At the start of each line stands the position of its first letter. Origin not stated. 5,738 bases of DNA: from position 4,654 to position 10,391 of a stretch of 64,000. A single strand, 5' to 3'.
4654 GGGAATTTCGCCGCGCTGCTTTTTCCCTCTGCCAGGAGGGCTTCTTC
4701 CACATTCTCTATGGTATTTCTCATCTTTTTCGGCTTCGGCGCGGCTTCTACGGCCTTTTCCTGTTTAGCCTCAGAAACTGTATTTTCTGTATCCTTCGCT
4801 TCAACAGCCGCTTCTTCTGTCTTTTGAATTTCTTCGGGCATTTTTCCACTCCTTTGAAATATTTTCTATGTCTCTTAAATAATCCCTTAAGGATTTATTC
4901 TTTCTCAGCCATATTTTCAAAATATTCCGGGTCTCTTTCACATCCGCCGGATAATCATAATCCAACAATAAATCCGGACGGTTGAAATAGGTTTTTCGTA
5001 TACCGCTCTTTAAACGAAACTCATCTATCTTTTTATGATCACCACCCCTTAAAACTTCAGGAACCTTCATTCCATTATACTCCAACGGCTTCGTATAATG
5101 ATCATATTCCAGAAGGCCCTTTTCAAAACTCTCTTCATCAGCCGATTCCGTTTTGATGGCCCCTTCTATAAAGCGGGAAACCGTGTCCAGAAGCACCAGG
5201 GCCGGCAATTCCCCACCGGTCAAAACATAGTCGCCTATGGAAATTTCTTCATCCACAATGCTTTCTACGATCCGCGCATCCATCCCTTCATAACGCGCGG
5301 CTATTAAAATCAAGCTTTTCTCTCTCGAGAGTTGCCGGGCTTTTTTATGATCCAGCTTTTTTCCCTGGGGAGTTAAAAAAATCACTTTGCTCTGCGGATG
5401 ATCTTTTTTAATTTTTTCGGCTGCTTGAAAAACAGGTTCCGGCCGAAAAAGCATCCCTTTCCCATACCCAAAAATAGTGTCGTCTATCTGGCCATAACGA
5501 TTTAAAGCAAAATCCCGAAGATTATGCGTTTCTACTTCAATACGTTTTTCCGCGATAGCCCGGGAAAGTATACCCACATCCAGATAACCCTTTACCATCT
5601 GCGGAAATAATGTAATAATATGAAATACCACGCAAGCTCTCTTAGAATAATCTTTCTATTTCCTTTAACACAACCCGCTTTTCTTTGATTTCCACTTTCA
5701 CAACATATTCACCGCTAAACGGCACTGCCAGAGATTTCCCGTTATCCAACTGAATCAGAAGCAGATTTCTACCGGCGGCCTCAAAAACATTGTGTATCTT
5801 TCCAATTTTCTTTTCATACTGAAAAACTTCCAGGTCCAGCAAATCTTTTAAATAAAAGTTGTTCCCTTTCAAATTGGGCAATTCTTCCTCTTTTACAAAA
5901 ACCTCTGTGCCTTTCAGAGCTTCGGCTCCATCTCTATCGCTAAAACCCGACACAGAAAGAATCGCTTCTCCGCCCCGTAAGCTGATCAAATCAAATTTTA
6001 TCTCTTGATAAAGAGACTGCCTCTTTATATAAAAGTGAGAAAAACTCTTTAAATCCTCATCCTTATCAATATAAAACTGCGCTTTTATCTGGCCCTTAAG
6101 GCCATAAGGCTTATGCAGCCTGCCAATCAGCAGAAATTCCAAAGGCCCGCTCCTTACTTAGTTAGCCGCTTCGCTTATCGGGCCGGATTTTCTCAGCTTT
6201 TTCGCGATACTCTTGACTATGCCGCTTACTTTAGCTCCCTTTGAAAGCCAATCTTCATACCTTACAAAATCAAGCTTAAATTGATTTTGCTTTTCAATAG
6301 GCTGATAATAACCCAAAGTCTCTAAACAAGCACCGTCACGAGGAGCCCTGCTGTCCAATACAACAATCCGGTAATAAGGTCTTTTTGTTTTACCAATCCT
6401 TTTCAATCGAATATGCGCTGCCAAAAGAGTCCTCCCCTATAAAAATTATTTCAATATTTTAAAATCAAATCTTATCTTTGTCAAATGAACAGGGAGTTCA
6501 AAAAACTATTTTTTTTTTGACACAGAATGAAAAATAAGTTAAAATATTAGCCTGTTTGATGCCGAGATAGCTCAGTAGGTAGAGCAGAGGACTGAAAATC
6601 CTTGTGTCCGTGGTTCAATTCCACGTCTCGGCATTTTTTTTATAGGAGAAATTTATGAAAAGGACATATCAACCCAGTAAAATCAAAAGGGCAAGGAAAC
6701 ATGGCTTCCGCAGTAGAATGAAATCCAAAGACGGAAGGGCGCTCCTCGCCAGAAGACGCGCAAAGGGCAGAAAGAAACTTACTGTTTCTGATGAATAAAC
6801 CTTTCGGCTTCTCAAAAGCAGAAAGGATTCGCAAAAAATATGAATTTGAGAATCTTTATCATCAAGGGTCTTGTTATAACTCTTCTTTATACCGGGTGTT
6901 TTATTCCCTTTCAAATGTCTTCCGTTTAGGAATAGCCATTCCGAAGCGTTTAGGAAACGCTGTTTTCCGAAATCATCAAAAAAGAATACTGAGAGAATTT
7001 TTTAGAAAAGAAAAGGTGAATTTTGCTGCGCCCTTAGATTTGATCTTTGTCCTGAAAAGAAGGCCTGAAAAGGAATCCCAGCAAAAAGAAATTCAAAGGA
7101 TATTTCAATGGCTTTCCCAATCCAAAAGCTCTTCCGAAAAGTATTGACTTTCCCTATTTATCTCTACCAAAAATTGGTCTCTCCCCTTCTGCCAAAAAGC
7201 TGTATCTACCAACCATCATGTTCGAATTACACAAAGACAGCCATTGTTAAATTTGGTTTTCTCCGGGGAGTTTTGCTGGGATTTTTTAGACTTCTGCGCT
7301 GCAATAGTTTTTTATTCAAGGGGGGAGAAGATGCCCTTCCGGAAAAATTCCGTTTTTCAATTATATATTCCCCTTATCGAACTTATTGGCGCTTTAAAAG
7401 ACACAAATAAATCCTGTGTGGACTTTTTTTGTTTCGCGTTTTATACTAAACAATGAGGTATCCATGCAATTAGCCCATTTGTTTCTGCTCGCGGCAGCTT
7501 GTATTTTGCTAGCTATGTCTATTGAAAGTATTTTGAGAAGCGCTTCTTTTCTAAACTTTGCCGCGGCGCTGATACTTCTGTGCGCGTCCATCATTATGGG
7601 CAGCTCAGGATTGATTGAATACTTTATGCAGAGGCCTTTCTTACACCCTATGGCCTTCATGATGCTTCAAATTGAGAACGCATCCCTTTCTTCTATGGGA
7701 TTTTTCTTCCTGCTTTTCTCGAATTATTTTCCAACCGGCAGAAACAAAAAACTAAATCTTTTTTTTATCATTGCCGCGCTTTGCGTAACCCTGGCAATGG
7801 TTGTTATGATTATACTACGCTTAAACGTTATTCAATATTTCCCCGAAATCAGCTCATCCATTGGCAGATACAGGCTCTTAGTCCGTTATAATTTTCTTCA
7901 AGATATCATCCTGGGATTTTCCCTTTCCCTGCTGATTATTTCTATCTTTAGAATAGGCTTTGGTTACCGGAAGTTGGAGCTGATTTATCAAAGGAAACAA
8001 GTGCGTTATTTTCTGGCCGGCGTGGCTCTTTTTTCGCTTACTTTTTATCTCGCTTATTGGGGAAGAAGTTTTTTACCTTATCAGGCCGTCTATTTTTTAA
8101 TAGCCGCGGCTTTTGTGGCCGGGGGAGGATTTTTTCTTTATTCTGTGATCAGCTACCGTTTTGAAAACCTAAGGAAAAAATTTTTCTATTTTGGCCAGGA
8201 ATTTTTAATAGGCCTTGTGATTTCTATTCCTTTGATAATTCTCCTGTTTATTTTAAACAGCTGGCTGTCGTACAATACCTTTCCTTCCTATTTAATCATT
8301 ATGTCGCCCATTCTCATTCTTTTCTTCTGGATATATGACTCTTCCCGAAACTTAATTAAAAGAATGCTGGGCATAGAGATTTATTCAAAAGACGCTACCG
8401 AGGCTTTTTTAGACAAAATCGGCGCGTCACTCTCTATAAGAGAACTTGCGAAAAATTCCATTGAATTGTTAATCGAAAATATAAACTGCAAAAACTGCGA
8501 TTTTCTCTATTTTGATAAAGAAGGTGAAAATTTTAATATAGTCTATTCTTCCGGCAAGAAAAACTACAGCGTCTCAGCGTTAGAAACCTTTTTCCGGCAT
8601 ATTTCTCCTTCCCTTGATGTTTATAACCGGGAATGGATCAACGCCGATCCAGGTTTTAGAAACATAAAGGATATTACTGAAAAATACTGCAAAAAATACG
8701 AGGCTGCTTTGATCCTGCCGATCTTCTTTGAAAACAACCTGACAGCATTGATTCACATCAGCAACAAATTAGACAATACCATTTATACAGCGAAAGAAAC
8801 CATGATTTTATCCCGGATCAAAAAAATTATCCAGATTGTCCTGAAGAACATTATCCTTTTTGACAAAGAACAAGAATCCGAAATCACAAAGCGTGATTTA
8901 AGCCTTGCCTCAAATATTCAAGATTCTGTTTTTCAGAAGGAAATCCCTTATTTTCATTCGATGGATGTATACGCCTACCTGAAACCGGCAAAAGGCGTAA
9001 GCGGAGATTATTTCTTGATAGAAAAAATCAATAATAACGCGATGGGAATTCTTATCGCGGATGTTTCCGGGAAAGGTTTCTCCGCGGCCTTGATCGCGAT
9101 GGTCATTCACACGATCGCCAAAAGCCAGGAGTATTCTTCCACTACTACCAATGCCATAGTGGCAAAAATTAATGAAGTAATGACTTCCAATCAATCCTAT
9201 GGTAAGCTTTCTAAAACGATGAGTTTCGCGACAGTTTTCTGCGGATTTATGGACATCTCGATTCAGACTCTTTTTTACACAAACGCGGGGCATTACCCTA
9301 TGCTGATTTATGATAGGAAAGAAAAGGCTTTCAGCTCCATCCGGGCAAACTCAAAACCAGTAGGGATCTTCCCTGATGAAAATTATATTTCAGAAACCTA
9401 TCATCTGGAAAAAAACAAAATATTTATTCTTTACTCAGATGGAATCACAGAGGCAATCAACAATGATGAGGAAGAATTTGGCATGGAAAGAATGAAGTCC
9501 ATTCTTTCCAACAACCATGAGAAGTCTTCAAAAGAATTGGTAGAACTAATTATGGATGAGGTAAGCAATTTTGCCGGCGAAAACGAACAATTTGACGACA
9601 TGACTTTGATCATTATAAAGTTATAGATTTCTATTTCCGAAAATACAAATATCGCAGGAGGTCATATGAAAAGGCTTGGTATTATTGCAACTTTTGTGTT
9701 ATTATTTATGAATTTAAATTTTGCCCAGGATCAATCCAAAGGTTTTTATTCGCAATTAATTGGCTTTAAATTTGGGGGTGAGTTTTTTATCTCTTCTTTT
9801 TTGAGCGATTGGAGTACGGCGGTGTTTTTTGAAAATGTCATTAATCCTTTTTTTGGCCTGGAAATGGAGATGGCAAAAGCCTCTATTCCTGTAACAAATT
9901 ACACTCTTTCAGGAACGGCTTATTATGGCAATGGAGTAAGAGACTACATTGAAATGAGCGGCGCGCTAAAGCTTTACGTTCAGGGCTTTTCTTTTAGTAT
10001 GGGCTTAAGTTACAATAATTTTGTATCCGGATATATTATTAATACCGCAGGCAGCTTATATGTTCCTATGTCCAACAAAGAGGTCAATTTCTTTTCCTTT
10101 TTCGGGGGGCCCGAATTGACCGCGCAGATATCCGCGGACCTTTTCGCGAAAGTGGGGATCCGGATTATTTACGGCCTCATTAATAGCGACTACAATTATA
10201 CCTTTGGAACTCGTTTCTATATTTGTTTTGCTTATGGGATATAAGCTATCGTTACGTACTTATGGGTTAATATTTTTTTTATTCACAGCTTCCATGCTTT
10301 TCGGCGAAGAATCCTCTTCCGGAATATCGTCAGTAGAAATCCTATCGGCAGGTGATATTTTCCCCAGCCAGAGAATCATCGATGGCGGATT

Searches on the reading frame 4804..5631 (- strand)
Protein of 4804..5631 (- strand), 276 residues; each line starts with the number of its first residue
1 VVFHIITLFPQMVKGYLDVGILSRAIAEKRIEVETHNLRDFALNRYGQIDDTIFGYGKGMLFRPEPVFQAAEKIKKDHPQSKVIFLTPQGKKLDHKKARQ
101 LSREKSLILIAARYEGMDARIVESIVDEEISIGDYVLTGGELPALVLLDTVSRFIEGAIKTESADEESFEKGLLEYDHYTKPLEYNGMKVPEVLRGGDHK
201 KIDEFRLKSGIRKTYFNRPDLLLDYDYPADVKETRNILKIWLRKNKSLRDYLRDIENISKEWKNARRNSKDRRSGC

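Call 81: search_protein_families(library=pfam, proteins=[window:4804-5631:-], max_evalue=0.0001)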
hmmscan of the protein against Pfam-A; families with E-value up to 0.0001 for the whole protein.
window:4804-5631:- (276 aa): 1 family
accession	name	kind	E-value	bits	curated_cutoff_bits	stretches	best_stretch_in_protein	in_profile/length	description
PF01746.26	tRNA_m1G_MT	-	6.4e-55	186.3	27.3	1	23-219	2-195/195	tRNA (Guanine-1)-methyltransferase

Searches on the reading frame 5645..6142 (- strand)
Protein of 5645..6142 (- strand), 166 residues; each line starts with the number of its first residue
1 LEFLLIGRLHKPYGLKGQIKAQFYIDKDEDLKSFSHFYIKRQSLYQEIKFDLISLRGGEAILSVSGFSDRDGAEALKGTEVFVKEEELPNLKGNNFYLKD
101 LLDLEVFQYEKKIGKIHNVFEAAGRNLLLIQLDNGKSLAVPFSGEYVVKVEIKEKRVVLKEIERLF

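Call 81: search_protein_families(library=pfam, proteins=[window:5645-6142:-], max_evalue=0.0001)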
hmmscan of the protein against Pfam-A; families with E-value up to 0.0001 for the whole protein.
window:5645-6142:- (166 aa): 3 families
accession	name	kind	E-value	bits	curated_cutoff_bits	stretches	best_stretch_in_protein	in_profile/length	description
PF01782.24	RimM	-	2.3e-15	57.1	23.5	1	6-86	2-83/84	RimM N-terminal domain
PF24986.1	PRC_RimM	-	3.8e-09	36.5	27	1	100-160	3-64/69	RimM PRC barrel domain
PF05239.21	PRC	-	7.8e-08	32.7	21.2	1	94-163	2-75/78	PRC-barrel domain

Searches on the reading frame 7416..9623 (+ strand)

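Call 81: search_protein_families(library=pfam, proteins=[window:7416-9623:+], max_evalue=0.0001)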
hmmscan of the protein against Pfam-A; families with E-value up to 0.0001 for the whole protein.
window:7416-9623:+ (736 aa): 1 family
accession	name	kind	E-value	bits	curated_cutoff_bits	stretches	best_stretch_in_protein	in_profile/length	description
PF07228.17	SpoIIE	-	1.5e-41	142.9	25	1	541-735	3-190/192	Stage II sporulation protein E (SpoIIE)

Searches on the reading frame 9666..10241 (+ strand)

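Call 6: search_protein_families(library=pfam, proteins=[window:9666-10241:+], max_evalue=1)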
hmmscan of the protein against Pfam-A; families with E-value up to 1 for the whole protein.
window:9666-10241:+ (192 aa): 2 families
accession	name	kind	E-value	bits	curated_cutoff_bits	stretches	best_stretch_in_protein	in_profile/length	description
PF13057.11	DUF3919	-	0.11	12.6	25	1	74-124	58-108/232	Protein of unknown function (DUF3919)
PF12062.14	HSNSD-CE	-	0.13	12.3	25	1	83-144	17-78/205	Heparan sulfate-N-deacetylase, deacetylase domain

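Call 7: search_protein_families(library=ncbifam, proteins=[window:9666-10241:+], max_evalue=1)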
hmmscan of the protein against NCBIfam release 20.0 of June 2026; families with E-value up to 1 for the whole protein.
window:9666-10241:+ (192 aa): 0 families
